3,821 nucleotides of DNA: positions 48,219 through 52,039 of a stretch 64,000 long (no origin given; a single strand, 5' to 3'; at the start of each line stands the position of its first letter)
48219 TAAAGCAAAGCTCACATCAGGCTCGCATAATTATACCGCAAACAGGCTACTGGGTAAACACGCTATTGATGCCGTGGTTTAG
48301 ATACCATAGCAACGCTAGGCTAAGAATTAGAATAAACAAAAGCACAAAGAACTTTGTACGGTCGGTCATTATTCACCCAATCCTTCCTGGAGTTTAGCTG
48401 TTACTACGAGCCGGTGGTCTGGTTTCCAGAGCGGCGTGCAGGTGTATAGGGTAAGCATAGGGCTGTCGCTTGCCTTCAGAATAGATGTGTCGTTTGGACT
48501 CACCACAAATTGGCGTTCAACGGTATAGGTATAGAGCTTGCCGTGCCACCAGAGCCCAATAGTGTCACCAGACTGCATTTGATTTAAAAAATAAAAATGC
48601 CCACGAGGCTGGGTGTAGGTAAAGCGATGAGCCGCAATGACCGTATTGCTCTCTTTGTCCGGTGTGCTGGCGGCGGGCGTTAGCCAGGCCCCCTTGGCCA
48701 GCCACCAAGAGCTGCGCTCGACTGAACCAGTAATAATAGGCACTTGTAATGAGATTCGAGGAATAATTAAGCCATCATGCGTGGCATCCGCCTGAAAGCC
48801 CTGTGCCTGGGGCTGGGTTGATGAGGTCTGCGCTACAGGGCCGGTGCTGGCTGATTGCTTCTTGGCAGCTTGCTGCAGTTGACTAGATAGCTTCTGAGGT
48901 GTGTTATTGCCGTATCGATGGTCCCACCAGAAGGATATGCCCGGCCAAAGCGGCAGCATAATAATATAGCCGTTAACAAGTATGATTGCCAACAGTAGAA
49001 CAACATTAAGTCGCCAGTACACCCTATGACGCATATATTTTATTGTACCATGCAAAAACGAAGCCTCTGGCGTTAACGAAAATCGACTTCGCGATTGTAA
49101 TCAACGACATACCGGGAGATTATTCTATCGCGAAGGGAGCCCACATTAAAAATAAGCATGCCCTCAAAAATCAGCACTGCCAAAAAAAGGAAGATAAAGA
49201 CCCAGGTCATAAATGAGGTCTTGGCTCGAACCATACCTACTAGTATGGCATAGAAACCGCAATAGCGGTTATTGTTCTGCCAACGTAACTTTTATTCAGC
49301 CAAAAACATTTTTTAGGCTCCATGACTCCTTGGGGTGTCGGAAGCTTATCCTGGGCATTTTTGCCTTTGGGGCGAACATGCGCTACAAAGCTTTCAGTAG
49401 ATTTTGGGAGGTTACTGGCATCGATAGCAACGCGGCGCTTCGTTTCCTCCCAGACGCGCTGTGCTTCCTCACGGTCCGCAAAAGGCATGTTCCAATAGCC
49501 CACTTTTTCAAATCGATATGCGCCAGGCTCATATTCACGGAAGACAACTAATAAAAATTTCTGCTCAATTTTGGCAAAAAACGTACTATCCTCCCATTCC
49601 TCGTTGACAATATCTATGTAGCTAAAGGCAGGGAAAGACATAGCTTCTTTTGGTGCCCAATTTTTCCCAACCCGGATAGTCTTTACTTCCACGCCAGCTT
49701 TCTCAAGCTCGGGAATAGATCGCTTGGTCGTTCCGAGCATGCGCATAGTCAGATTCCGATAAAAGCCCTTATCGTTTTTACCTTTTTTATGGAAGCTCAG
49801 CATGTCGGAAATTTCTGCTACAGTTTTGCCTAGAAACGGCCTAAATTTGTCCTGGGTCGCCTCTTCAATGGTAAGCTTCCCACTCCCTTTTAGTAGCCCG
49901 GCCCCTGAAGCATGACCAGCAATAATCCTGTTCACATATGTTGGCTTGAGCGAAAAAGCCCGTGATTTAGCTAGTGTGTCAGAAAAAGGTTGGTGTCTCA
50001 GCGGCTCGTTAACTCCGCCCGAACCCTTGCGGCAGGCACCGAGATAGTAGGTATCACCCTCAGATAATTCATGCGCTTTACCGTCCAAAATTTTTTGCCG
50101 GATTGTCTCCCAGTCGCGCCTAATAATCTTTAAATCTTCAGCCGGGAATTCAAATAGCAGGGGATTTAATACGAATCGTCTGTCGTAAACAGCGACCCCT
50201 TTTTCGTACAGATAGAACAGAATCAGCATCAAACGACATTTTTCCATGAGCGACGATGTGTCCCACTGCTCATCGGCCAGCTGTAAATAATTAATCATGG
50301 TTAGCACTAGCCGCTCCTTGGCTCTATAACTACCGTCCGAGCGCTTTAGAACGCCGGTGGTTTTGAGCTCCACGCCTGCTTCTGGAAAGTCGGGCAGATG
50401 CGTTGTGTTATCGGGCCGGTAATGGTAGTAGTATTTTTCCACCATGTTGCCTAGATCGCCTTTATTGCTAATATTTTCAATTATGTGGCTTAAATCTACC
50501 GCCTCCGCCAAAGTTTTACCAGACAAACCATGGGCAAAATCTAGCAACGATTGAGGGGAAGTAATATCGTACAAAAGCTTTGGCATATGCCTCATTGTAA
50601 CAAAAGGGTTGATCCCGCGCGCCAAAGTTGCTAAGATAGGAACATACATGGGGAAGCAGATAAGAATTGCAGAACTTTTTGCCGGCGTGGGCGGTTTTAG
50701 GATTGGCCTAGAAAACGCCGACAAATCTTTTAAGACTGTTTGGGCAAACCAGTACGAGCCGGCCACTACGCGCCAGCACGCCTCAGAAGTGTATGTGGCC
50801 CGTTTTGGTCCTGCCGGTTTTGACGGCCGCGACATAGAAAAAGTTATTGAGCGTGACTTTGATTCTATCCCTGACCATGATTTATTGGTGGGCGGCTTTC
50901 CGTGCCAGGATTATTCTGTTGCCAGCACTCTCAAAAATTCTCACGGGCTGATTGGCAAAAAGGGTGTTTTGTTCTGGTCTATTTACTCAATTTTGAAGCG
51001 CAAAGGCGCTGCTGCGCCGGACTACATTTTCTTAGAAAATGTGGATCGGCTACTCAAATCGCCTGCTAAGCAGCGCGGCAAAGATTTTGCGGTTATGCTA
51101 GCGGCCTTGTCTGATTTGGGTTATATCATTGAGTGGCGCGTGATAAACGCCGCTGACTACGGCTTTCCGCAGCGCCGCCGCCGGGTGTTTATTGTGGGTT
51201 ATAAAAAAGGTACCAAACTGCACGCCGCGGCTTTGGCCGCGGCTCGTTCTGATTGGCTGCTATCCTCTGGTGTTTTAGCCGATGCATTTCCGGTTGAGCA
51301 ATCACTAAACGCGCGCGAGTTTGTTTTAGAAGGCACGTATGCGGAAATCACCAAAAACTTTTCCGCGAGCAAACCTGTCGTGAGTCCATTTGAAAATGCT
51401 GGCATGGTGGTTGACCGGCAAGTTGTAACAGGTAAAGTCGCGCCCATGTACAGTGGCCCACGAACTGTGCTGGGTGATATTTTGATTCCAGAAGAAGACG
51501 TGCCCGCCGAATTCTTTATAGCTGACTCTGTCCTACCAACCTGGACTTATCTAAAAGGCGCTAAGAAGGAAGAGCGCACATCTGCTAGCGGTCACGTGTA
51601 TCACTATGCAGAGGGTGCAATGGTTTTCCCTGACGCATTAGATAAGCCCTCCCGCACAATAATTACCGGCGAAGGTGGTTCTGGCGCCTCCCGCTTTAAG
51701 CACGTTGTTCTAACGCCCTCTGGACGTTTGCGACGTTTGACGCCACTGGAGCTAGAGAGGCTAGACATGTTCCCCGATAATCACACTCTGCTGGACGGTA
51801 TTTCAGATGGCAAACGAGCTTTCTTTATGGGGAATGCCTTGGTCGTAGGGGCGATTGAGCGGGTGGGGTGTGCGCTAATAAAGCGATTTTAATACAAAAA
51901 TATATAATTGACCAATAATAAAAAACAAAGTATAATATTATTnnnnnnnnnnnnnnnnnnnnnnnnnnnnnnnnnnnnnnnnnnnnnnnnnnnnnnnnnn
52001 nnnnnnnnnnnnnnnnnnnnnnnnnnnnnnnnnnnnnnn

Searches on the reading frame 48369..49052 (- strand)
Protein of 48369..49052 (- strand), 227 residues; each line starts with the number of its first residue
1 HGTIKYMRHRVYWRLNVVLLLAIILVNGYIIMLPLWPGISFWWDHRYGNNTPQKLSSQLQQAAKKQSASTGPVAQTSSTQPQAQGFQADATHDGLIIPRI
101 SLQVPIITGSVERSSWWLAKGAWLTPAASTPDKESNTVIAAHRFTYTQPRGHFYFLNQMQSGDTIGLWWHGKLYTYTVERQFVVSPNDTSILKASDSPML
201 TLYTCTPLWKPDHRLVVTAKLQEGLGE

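Call 3: search_protein_families(library=pfam, proteins=[window:48369-49052:-], max_evalue=1)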
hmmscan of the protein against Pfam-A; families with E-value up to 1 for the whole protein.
window:48369-49052:- (227 aa): 1 family
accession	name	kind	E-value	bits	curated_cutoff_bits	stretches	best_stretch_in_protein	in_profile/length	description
PF04203.18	Sortase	-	3.8e-25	88.5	26.6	1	96-221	2-124/125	Sortase domain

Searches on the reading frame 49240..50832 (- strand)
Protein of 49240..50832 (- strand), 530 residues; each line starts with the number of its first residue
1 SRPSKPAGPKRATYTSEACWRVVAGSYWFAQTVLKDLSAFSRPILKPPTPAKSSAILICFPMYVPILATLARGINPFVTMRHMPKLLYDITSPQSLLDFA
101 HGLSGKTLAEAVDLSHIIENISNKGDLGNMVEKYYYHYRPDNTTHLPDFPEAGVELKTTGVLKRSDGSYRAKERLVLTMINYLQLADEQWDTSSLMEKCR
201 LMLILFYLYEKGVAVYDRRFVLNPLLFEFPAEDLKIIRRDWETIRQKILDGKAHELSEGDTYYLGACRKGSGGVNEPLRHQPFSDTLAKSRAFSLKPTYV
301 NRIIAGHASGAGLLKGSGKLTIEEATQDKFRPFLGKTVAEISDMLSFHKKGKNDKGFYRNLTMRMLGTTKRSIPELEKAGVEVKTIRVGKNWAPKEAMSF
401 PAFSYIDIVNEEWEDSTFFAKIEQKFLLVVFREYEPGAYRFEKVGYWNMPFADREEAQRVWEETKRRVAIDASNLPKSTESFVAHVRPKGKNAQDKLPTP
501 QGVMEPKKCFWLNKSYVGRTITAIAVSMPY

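Call 3: search_protein_families(library=pfam, proteins=[window:49240-50832:-], max_evalue=1)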
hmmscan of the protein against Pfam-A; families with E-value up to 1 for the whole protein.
window:49240-50832:- (530 aa): 1 family
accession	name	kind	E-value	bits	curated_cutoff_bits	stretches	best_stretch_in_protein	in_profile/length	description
PF02976.21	MutH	-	1.2e-37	128.3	23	2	142-240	6-103/103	DNA mismatch repair enzyme MutH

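Call 5: search_protein_families(library=padloc, proteins=[window:49240-50832:-], max_evalue=1)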
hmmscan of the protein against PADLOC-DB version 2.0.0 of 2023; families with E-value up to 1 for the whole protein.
window:49240-50832:- (530 aa): 2 families
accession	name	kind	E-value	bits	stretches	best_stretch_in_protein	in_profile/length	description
PDLC03553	REase_II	-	6.7e-81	270.6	1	105-469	48-430/527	Type II restriction enzyme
PDLC03570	REase_II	-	3.5e-12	43.9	1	113-464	27-406/491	Type II restriction enzyme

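Call 92: search_solved_structures(query=window:49240-50592:-, max_evalue=0.001)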
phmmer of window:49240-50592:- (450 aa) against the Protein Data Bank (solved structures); distinct sequences matched with E-value up to 0.001: 6.
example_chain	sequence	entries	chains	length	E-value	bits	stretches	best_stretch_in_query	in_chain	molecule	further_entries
4pxg_A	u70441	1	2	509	7e-56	193.1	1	42-389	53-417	Type-2 restriction enzyme Sau3AI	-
7xm0_A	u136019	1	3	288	2.7e-16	62.6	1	235-389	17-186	Type II restriction enzyme Sau3AI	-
2reu_A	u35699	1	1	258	1.4e-15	60.3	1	241-389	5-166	Type II restriction enzyme Sau3AI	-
2azo_A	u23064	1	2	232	7.3e-07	31.6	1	11-227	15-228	MUTH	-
1azo_A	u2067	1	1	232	1.7e-06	30.4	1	11-227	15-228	MUTH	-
2aoq_A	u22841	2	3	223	5.8e-05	25.3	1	14-177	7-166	DNA mismatch repair protein mutH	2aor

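Call 93: search_protein_families(library=ncbifam, proteins=[window:49240-50592:-], max_evalue=0.00001)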
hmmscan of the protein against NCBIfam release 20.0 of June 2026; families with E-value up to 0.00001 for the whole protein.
window:49240-50592:- (450 aa): 3 families
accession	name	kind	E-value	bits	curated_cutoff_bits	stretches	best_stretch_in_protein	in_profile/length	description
NF040973.1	restrict_Sau3AI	equivalog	5.4e-121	404.8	300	1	16-441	7-474/475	Sau3AI family type II restriction endonuclease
NF003458.0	PRK05070.1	equivalog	6.1e-25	87.6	243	2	12-225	8-218/223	DNA mismatch repair endonuclease MutH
TIGR02248.1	mutH_TIGR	equivalog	1e-20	73.9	229.9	2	14-184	6-172/217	DNA mismatch repair endonuclease MutH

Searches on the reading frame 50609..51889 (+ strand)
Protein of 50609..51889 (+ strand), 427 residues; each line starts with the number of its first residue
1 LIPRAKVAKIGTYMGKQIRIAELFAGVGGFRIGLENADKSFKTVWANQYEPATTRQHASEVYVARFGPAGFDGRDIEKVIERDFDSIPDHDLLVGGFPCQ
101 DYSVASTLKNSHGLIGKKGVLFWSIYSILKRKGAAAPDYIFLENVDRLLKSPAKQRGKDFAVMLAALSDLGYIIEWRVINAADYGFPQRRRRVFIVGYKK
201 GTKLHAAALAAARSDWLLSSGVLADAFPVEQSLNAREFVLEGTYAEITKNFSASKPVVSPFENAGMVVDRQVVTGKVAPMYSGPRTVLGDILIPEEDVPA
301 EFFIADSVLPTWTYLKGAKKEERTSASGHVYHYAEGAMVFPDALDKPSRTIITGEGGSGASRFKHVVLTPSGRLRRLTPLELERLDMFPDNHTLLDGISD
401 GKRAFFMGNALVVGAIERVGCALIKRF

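Call 3: search_protein_families(library=pfam, proteins=[window:50609-51889:+], max_evalue=1)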
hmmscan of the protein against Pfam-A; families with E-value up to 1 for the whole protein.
window:50609-51889:+ (427 aa): 1 family
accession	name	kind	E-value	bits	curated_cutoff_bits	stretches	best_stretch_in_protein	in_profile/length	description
PF00145.23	DNA_methylase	-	3.5e-56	191.4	22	1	18-424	1-323/324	C-5 cytosine-specific DNA methylase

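Call 5: search_protein_families(library=padloc, proteins=[window:50609-51889:+], max_evalue=1)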
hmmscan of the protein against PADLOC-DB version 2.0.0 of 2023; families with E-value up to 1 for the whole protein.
window:50609-51889:+ (427 aa): 65 families (the best 25 are shown)
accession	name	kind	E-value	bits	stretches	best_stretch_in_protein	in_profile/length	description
PDLC03329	MTase_II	-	2.7e-154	512.3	1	14-424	1-400/407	Type II methyltransferase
PDLC03272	MTase_II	-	6.4e-57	191.5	1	14-425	71-388/407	Type II methyltransferase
PDLC03378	MTase_II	-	3.9e-47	159.2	2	18-212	3-181/344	Type II methyltransferase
PDLC02653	DrmMII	-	2.2e-36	123.5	2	14-205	1-180/333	DrmMII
PDLC00033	DruM2|DruM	-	6.8e-35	119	2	14-210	18-202/368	DNA cytosine methylase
PDLC03361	MTase_II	-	2.3e-34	117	2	16-205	85-289/455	Type II methyltransferase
PDLC03234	MTase_II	-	2.3e-33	114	1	16-214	3-190/375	Type II methyltransferase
PDLC03217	MTase_II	-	1.1e-29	101.5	1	16-200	20-186/703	Type II methyltransferase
PDLC00026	DruM2|DruM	-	3.9e-29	100.3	1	17-204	4-173/336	DNA cytosine methylase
PDLC03243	MTase_II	-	1.2e-27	94.9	1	17-218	8-193/377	Type II methyltransferase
PDLC00028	DruM2|DruM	-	1.1e-26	91.5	1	17-216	5-195/397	DNA cytosine methylase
PDLC03242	MTase_II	-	2.6e-26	90.5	1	16-202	99-264/409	Type II methyltransferase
PDLC03326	MTase_II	-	5.3e-26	89.7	1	21-205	8-182/412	Type II methyltransferase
PDLC03286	MTase_II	-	5.4e-25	86.3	1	20-203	3-173/185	Type II methyltransferase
PDLC00030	DruM2|DruM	-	9e-25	85.6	1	16-207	4-193/380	DNA cytosine methylase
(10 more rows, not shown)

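Call 93: search_protein_families(library=ncbifam, proteins=[window:50648-51889:+], max_evalue=0.00001)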
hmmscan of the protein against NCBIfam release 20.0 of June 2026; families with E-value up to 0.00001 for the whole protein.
window:50648-51889:+ (414 aa): 2 families
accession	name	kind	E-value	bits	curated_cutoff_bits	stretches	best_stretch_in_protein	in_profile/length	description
TIGR00675.1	dcm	superfamily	4.2e-64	217.3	100.65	1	7-407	1-326/329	DNA (cytosine-5-)-methyltransferase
NF007772.0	PRK10458.1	subfamily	2e-19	69.5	710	1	4-193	88-294/472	DNA cytosine methylase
